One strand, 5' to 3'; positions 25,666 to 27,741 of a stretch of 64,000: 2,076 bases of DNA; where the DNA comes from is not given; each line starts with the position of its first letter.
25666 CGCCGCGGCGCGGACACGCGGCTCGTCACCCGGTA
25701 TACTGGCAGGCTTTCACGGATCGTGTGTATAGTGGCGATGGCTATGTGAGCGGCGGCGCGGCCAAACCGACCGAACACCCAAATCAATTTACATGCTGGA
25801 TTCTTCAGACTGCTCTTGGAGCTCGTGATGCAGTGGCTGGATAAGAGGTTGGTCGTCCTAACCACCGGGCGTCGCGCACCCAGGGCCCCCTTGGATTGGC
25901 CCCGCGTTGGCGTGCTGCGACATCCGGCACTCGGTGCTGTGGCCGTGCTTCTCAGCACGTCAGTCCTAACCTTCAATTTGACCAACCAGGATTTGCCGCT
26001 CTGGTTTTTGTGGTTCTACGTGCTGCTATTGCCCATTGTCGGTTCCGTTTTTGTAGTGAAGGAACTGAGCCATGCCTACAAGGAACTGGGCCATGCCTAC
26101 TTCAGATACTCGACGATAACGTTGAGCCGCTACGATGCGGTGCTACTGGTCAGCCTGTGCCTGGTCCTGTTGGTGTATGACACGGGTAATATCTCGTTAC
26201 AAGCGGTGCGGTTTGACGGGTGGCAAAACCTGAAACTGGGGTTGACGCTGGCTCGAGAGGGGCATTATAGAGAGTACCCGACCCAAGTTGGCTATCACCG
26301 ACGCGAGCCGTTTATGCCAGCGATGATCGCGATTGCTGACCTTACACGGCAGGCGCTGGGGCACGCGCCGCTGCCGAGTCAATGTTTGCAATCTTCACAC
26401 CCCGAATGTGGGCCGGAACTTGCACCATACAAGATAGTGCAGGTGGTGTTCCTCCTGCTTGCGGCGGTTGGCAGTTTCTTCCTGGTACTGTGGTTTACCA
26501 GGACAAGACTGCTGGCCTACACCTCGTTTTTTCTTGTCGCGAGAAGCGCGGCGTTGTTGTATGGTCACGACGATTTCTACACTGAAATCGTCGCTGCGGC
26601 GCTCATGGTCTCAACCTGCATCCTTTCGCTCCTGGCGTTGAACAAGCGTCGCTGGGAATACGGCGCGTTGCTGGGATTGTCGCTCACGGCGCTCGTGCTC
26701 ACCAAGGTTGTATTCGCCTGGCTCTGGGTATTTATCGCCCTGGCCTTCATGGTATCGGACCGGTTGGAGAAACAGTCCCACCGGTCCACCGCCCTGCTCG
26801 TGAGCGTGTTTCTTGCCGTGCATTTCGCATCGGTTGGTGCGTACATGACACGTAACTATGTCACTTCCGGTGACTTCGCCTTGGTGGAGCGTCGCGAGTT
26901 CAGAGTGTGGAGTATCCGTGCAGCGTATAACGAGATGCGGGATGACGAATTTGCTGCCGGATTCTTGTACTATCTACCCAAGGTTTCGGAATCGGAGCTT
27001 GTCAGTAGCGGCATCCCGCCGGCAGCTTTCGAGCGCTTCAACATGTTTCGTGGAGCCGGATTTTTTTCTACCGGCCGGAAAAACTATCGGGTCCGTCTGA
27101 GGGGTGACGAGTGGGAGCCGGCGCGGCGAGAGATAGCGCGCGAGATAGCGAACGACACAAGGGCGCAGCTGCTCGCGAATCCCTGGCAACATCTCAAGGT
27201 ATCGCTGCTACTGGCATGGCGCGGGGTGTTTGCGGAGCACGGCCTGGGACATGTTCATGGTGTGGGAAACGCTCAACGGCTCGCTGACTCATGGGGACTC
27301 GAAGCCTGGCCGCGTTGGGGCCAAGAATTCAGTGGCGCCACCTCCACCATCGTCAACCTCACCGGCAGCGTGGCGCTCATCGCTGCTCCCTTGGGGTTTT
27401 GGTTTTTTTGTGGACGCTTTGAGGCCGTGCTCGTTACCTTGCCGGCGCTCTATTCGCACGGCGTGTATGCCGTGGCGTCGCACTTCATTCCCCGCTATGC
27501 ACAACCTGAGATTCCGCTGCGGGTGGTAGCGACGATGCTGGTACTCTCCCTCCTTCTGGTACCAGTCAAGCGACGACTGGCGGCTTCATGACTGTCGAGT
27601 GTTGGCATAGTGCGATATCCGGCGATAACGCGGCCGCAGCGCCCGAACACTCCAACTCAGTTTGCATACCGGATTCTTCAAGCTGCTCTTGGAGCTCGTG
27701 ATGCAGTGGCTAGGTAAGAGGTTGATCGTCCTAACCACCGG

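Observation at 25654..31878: Exact 53-bp direct repeats bracket a lower-G+C ~6.2-kb glycan-modification island in the rpsT / hpt-operon divergent gap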

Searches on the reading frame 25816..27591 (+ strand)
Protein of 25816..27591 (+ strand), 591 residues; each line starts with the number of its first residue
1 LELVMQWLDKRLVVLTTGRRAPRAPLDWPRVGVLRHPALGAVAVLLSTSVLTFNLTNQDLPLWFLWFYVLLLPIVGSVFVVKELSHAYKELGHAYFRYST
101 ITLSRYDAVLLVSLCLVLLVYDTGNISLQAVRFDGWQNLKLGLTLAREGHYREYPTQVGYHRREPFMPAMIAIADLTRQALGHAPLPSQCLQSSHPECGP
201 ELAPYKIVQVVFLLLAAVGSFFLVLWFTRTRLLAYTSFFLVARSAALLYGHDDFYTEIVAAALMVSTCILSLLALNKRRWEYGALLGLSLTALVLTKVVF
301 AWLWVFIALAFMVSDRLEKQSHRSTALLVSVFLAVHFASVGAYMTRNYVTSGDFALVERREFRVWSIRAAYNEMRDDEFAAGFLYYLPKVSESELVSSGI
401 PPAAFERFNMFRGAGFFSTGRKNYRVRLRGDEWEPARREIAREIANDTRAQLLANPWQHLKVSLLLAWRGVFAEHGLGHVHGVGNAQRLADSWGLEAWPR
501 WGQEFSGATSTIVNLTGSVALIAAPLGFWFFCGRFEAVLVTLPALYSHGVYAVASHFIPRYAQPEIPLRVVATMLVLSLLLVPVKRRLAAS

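Call 7: search_protein_families(library=pfam, proteins=[window:25816-27591:+], max_evalue=0.01)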
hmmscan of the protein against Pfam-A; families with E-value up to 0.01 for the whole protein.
window:25816-27591:+ (591 aa): 1 family
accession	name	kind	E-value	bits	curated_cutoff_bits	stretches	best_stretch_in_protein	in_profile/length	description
PF13231.12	PMT_2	-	0.0022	18.6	26.1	1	209-336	23-153/160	Dolichyl-phosphate-mannose-protein mannosyltransferase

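Call 13: search_protein_families(library=ncbifam, proteins=[window:25816-27591:+], max_evalue=1)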
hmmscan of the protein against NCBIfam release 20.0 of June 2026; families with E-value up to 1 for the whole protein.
window:25816-27591:+ (591 aa): 0 families

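Call 17: find_homologous_proteins(query=window:25816-27591:+, max_evalue=0.00001)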
Query window:25816-27591:+ (591 aa): 44 proteins with E <= 0.00001 among 8000 candidates.
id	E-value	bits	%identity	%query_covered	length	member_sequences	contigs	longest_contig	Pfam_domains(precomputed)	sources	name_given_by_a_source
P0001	0.0e+0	1171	89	99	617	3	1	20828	-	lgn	-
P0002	0.0e+0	1094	83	99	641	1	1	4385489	-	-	-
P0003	0.0e+0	1057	82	99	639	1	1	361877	-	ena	-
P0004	3.1e-296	1002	78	100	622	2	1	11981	-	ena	-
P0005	7.8e-274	928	80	88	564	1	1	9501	-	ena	-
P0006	8.1e-271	918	75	99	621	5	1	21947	-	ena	-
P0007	4.5e-266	902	78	88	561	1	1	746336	-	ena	-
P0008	6.6e-153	528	53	83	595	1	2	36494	-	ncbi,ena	-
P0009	9.8e-153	528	53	83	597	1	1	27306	-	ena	-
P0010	5.0e-151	522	51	83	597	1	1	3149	-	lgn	-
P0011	3.9e-148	513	54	81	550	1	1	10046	-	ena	-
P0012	1.5e-132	461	75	49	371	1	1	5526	-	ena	-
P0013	2.6e-129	451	48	82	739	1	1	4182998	PF07691.18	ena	-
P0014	6.5e-123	429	47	84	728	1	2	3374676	PF07691.18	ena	-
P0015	7.6e-123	429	46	81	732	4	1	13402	-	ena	-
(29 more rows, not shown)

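Call 19: find_encoding_contigs(protein=P0001, flank=10000, max_places=3)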
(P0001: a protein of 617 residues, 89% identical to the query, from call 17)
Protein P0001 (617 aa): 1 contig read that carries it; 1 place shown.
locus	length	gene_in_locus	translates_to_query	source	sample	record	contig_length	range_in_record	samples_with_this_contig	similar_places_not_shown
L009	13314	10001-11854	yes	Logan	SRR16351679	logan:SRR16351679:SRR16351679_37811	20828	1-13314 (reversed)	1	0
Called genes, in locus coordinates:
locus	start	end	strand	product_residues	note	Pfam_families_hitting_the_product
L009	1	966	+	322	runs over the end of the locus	PF00953:Glycos_transf_4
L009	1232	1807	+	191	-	PF13424:TPR_12 (faint), PF00515:TPR_1 (faint), PF07719:TPR_2 (faint), PF13181:TPR_8 (faint), PF13414:TPR_11 (faint), PF13428:TPR_14 (faint), PF13432:TPR_16 (faint), PF23914:TPR_CcmH_CycH (weak), +2 more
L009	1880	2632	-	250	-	PF13263:PHP_C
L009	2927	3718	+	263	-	PF00882:Zn_dep_PLPC (weak)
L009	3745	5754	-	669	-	PF12229:PG_binding_4 (weak)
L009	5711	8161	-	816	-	PF01326:PPDK_N, PF27448:Rph_4th, PF00391:PEP-utilizers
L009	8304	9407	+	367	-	PF06144:DNA_pol3_delta (faint), PF21694:DNA_pol3_delta_C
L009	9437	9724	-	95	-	PF01649:Ribosomal_S20p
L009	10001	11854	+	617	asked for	-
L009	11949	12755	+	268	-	PF13489:Methyltransf_23, PF01209:Ubie_methyltran, PF13649:Methyltransf_25, PF13847:Methyltransf_31, PF08241:Methyltransf_11, PF08242:Methyltransf_12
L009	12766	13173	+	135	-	PF13340:DUF4096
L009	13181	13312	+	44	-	?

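Call 20: find_encoding_contigs(protein=P0003, flank=10000, max_places=3)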
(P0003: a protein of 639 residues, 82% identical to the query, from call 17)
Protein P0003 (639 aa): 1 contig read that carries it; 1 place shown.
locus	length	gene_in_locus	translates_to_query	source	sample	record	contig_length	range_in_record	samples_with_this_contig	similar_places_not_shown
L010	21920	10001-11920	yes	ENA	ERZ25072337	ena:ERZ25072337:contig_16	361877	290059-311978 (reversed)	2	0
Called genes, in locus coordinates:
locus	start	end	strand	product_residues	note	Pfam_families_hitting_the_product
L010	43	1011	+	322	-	PF00953:Glycos_transf_4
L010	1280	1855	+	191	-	PF13424:TPR_12 (faint), PF00515:TPR_1 (faint), PF07719:TPR_2 (faint), PF13181:TPR_8 (faint), PF13414:TPR_11 (faint), PF13428:TPR_14 (faint), PF13432:TPR_16 (faint), PF23914:TPR_CcmH_CycH (weak), +2 more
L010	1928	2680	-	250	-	PF13263:PHP_C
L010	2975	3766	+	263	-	PF00882:Zn_dep_PLPC (weak)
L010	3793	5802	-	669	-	PF12229:PG_binding_4 (weak)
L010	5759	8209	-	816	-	PF01326:PPDK_N, PF27448:Rph_4th, PF00391:PEP-utilizers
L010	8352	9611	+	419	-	PF21694:DNA_pol3_delta_C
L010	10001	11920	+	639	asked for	-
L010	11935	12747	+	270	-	PF13489:Methyltransf_23, PF01209:Ubie_methyltran, PF13649:Methyltransf_25, PF13847:Methyltransf_31, PF08241:Methyltransf_11, PF08242:Methyltransf_12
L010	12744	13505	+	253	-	PF08241:Methyltransf_11 (weak), PF08242:Methyltransf_12, PF13649:Methyltransf_25, PF13847:Methyltransf_31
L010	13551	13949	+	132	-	-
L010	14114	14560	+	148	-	-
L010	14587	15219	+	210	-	PF00156:Pribosyltran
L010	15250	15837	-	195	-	PF02142:MGS, PF01808:AICARFT_IMPCHas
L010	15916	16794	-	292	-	PF00106:adh_short, PF08659:KR, PF13561:adh_short_C2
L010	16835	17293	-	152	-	-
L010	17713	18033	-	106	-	-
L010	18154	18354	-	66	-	-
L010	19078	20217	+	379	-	PF03841:SelA, PF00266:Aminotran_5 (weak)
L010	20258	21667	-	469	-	PF03721:UDPG_MGDP_dh_N, PF00984:UDPG_MGDP_dh, PF03720:UDPG_MGDP_dh_C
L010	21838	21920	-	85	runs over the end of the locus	-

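Call 21: find_encoding_contigs(protein=P0007, flank=10000, max_places=3)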
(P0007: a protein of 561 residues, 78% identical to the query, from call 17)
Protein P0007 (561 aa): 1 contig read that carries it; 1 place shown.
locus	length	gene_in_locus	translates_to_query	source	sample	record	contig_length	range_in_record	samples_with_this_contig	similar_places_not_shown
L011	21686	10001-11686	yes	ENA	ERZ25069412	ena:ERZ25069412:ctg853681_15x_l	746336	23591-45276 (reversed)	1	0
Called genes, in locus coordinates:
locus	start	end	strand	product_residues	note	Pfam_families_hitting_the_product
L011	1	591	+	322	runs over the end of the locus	PF00953:Glycos_transf_4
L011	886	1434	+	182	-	PF13424:TPR_12 (faint), PF00515:TPR_1 (faint), PF07719:TPR_2 (faint), PF13181:TPR_8 (faint), PF13428:TPR_14 (faint), PF13432:TPR_16 (faint), PF13414:TPR_11 (faint), PF23914:TPR_CcmH_CycH (weak), +2 more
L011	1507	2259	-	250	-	PF13263:PHP_C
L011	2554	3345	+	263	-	PF00882:Zn_dep_PLPC (weak)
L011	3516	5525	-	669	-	PF12229:PG_binding_4 (weak)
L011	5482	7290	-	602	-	PF01326:PPDK_N, PF27448:Rph_4th, PF00391:PEP-utilizers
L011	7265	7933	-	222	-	PF01326:PPDK_N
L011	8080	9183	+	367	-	PF06144:DNA_pol3_delta (faint), PF21694:DNA_pol3_delta_C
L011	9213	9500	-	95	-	PF01649:Ribosomal_S20p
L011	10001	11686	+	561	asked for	-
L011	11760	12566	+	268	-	PF13489:Methyltransf_23, PF01209:Ubie_methyltran (faint), PF13649:Methyltransf_25, PF13847:Methyltransf_31, PF08241:Methyltransf_11, PF08242:Methyltransf_12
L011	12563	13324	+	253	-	PF08241:Methyltransf_11 (weak), PF08242:Methyltransf_12, PF13649:Methyltransf_25, PF13847:Methyltransf_31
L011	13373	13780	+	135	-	-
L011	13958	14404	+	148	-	-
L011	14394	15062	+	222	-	PF00156:Pribosyltran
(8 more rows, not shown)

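Call 22: find_encoding_contigs(protein=P0006, flank=10000, max_places=3)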
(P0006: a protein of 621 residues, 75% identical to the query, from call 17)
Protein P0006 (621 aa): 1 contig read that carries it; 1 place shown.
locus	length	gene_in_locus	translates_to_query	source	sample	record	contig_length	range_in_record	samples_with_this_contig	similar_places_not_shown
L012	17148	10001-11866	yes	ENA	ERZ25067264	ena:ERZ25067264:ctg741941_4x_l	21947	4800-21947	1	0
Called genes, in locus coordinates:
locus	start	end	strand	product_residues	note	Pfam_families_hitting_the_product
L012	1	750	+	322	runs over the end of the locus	PF00953:Glycos_transf_4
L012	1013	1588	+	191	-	PF13424:TPR_12 (faint), PF00515:TPR_1 (faint), PF07719:TPR_2 (faint), PF13181:TPR_8 (faint), PF13414:TPR_11 (faint), PF13428:TPR_14 (faint), PF13432:TPR_16 (faint), PF23914:TPR_CcmH_CycH (weak), +2 more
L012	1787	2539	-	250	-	PF13263:PHP_C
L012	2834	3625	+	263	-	-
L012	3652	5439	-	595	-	PF12229:PG_binding_4 (weak)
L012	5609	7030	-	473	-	PF27448:Rph_4th, PF00391:PEP-utilizers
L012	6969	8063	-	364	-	PF01326:PPDK_N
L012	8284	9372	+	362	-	PF12169:DNA_pol3_gamma3 (weak), PF21694:DNA_pol3_delta_C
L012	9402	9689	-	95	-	PF01649:Ribosomal_S20p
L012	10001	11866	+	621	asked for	-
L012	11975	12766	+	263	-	PF13489:Methyltransf_23, PF01209:Ubie_methyltran, PF13847:Methyltransf_31, PF08241:Methyltransf_11, PF08242:Methyltransf_12, PF13649:Methyltransf_25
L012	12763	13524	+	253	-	PF08241:Methyltransf_11 (weak), PF08242:Methyltransf_12, PF13649:Methyltransf_25, PF13847:Methyltransf_31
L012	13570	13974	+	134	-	-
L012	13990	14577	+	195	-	-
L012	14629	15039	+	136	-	PF00156:Pribosyltran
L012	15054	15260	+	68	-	-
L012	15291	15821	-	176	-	PF02142:MGS, PF01808:AICARFT_IMPCHas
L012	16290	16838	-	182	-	PF00106:adh_short, PF13561:adh_short_C2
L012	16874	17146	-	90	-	?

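Call 29: search_protein_families(library=pfam, proteins=[L010:13551-13949:+, L012:13570-13974:+], max_evalue=10)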
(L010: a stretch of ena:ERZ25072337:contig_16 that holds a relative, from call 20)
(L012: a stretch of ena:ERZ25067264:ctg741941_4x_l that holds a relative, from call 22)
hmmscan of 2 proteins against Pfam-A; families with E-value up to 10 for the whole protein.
L010:13551-13949:+ (132 aa): 1 family
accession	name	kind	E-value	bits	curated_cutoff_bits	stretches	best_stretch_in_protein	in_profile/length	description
PF04138.20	GtrA_DPMS_TM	-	0.055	14.1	26.1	1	43-130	27-117/117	GtrA/DPMS, transmembrane domain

L012:13570-13974:+ (134 aa): 1 family
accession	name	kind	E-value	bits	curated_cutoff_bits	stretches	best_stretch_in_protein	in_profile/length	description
PF04138.20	GtrA_DPMS_TM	-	0.066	13.9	26.1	1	44-132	26-117/117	GtrA/DPMS, transmembrane domain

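Call 30: find_encoding_contigs(protein=P0008, flank=8000, max_places=2)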
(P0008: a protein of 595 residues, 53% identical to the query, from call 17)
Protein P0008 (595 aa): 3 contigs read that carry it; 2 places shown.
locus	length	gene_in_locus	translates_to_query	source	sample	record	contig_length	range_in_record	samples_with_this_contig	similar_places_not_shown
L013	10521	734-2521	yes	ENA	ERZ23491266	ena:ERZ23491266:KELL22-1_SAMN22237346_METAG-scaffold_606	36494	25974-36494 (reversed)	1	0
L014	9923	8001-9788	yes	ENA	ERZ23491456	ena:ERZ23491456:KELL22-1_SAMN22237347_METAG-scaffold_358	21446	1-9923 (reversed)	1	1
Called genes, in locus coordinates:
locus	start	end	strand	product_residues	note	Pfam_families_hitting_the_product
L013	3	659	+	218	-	?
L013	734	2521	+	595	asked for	-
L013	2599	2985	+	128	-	PF04138:GtrA_DPMS_TM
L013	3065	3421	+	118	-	PF01609:DDE_Tnp_1, PF13586:DDE_Tnp_1_2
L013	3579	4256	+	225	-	PF00005:ABC_tran, PF13304:AAA_21 (faint)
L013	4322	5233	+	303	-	PF18075:FtsX_ECD, PF02687:FtsX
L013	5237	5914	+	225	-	PF00005:ABC_tran, PF13304:AAA_21 (faint)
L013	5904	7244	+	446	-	PF01551:Peptidase_M23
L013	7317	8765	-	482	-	PF11258:DUF3048, PF17479:DUF3048_C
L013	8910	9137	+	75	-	PF05685:Uma2 (weak)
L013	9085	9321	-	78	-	-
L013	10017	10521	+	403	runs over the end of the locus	PF21102:DprA_N, PF02481:DNA_processg_A, PF17782:WHD_DprA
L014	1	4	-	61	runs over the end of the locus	-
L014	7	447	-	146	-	PF05685:Uma2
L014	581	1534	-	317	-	PF01545:Cation_efflux, PF16916:ZT_dimer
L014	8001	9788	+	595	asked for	-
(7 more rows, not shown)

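Call 31: find_encoding_contigs(protein=P0013, flank=8000, max_places=2)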
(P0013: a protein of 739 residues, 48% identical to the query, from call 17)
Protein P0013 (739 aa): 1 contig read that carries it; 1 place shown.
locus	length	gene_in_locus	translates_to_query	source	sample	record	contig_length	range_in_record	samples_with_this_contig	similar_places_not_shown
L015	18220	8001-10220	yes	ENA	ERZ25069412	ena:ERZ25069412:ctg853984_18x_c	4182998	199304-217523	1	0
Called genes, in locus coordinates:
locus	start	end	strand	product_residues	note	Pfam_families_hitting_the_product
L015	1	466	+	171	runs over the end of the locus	-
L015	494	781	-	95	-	-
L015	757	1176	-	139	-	PF04055:Radical_SAM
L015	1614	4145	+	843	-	-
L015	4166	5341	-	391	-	PF13489:Methyltransf_23, PF13847:Methyltransf_31 (faint), PF08241:Methyltransf_11, PF08242:Methyltransf_12 (weak), PF13649:Methyltransf_25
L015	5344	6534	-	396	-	PF13439:Glyco_transf_4, PF13579:Glyco_trans_4_4, PF00534:Glycos_transf_1, PF13692:Glyco_trans_1_4, PF13524:Glyco_trans_1_2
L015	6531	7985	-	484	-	-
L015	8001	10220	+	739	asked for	PF07691:PA14 (weak)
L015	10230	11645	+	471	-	-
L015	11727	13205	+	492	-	PF01943:Polysacc_synt, PF13440:Polysacc_synt_3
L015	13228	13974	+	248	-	PF01209:Ubie_methyltran, PF08003:Methyltransf_9 (weak), PF13489:Methyltransf_23, PF05175:MTS, PF13847:Methyltransf_31, PF08241:Methyltransf_11, PF08242:Methyltransf_12, PF13649:Methyltransf_25, +1 more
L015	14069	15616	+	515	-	-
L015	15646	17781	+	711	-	PF07691:PA14 (weak)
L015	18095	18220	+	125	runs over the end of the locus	PF13578:Methyltransf_24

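Call 42: search_solved_structures(query=A1, max_evalue=1)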
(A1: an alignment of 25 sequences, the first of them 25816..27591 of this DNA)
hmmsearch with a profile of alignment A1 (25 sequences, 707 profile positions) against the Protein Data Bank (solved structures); distinct sequences matched with E-value up to 1: 15.
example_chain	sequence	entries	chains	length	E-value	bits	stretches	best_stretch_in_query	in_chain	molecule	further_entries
6qe7_A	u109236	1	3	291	2.9e-11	45.5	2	54-155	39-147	Anti-sigma-I factor RsgI3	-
6qdi_A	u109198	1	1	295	3.2e-09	38.8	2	56-138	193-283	PA14 domain-containing protein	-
6zxj_A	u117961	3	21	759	4.9e-07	31.5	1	50-153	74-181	Protective antigen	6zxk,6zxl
3tew_A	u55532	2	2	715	4.9e-07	31.5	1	50-153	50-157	Protective antigen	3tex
4ee2_A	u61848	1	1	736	5e-07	31.5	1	50-153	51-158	Protective antigen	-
3tey_A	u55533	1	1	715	5e-07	31.5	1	50-153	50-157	Protective antigen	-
3q8c_A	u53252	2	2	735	5.1e-07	31.5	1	50-153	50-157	Protective antigen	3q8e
4nam_A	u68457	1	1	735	5.2e-07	31.5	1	50-153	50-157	Protective antigen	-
1t6b_X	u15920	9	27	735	5.2e-07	31.5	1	50-153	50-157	Protective Antigen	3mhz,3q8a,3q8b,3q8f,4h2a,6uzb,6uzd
1acc_A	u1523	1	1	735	5.2e-07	31.5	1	50-153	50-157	ANTHRAX PROTECTIVE ANTIGEN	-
3tez_A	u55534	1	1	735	5.2e-07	31.5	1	50-153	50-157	Protective antigen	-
6vra_A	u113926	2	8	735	5.5e-07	31.4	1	50-153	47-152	Protective antigen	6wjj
6vra_B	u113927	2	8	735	6.7e-07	31.1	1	50-153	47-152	Protective antigen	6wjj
5fr3_A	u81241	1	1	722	7e-07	31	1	51-153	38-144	PROTECTIVE ANTIGEN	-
7mjr_A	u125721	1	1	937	0.00041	21.9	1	29-149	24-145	Vip4Da1 protein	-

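Call 55: predict_structure(alignment_id=A1)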
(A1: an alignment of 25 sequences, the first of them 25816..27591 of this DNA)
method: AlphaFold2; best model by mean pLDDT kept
length: 591 residues; sequences in the alignment: 25
mean_pLDDT: 64.5   pTM: 0.60
mean pLDDT of the five models: 64.5, 63.5, 62.7, 61.6, 59.2
residues with pLDDT >= 90: 3; 70-90: 280; 50-70: 179; < 50: 129
segments of 3 or more residues with pLDDT < 50: 1-61, 69-71, 82-84, 86-100, 158-160, 247-252, 356-359, 474-483, 502-504, 558-564, 588-591
pLDDT, mean of each block of 10 residues (from residue 1): 27 26 33 29 43 41 51 49 47 39 68 79 70 60 69 55 58 76 78 71 76 79 75 77 56 56 75 80 85 72 82 76 80 86 67 52 71 87 76 84 84 82 76 65 75 73 70 42 58 71 52 66 74 70 64 50 54 68 56 36
secondary structure, 60 per line:
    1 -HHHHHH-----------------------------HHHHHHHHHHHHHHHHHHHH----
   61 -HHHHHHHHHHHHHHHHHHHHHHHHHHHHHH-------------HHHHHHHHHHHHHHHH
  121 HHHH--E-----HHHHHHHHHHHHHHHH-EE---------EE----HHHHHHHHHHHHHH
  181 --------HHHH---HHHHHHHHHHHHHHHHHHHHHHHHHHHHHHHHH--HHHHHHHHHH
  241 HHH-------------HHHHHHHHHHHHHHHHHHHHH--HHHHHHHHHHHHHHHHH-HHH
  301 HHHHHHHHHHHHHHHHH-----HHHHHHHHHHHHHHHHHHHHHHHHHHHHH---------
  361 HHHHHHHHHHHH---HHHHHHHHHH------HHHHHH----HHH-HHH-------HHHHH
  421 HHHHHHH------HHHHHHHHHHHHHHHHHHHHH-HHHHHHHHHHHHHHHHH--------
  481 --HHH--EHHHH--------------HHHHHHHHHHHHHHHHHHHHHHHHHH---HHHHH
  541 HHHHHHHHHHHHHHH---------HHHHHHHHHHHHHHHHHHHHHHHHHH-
elements in order: H2-7 H37-56 H62-91 H105-124 H133-148 H167-180 H189-192 H196-228 H231-243 H257-277 H280-296 H298-317 H323-351 H361-372 H376-385 H392-397 H416-427 H434-454 H456-472 H489-492 H507-532 H536-555 H565-590

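Call 59: fold_search(model_id=the predicted structure, library=pdb)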
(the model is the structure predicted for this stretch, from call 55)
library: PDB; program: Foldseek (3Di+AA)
matches with E <= 10: 275; with E <= 0.001: 0
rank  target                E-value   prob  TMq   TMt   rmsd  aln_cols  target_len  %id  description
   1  5f15                  3.3e-03  1.00  0.29  0.31  17.6       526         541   12  Crystal Structure of ArnT from Cupriavidus metallidurans bound to Undecaprenyl phosphate (released 2016-02-17)
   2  9n9j_I                5.6e-03  1.00  0.37  0.32  16.7       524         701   11  Structure of a GRP94 folding intermediate engaged with a CCDC134- and FKBP11-bound secretory translocon (released 2025-11-19)
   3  8b6l_I                2.6e-02  1.00  0.37  0.33  17.1       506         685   13  Subtomogram average of the human Sec61-TRAP-OSTA-translocon (released 2022-12-07)
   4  8pn9_A                3.5e-02  0.98  0.31  0.28  18.3       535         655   12  Structure of human oligosaccharyltransferase OST-A complex bound to NGI-1 (released 2024-05-08)
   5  7bvc_B                5.7e-02  0.85  0.26  0.17  21.3       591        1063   13  Cryo-EM structure of Mycobacterium smegmatis arabinosyltransferase EmbA-EmbB-AcpM2 in complex with ethambutol (released 2020-04-29)
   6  6ezn_F                6.2e-02  1.00  0.35  0.32  17.3       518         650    9  Cryo-EM structure of the yeast oligosaccharyltransferase (OST) complex (released 2018-01-17)
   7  8agc_A                6.7e-02  1.00  0.39  0.33  17.1       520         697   12  Structure of yeast oligosaccharylransferase complex with lipid-linked oligosaccharide and non-acceptor peptide bound (released 2022-12-07)
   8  7bvf_A                8.0e-02  0.89  0.29  0.18  20.0       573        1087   14  Cryo-EM structure of Mycobacterium tuberculosis arabinosyltransferase EmbA-EmbB-AcpM2 in complex with ethambutol (released 2020-04-29)
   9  6gxc_A                1.1e-01  0.99  0.37  0.31  15.9       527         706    8  Bacterial oligosaccharyltransferase PglB in complex with an inhibitory peptide and a reactive lipid-linked oligosaccha (released 2018-11-14)
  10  7oci_F                1.3e-01  0.96  0.27  0.25  21.7       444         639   13  Cryo-EM structure of yeast Ost6p containing oligosaccharyltransferase complex (released 2022-02-16)
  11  6s7t_A                1.4e-01  0.99  0.36  0.31  18.3       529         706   12  Cryo-EM structure of human oligosaccharyltransferase complex OST-B (released 2019-12-18)
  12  6p25_B                1.5e-01  1.00  0.30  0.26   5.3       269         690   13  Structure of S. cerevisiae protein O-mannosyltransferase Pmt1-Pmt2 complex bound to the sugar donor and a peptide acce (released 2019-07-10)
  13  8agb_A                1.5e-01  0.98  0.30  0.28  21.2       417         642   12  Structure of yeast oligosaccharylransferase complex with lipid-linked oligosaccharide bound (released 2022-12-07)
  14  6ftg_5                2.0e-01  0.96  0.34  0.32  18.1       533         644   12  Subtomogram average of OST-containing ribosome-translocon complexes from canine rough microsomal membranes (released 2018-03-21)
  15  6s7o_A                2.1e-01  0.97  0.36  0.33  16.8       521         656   12  Cryo-EM structure of human oligosaccharyltransferase complex OST-A (released 2019-12-18)
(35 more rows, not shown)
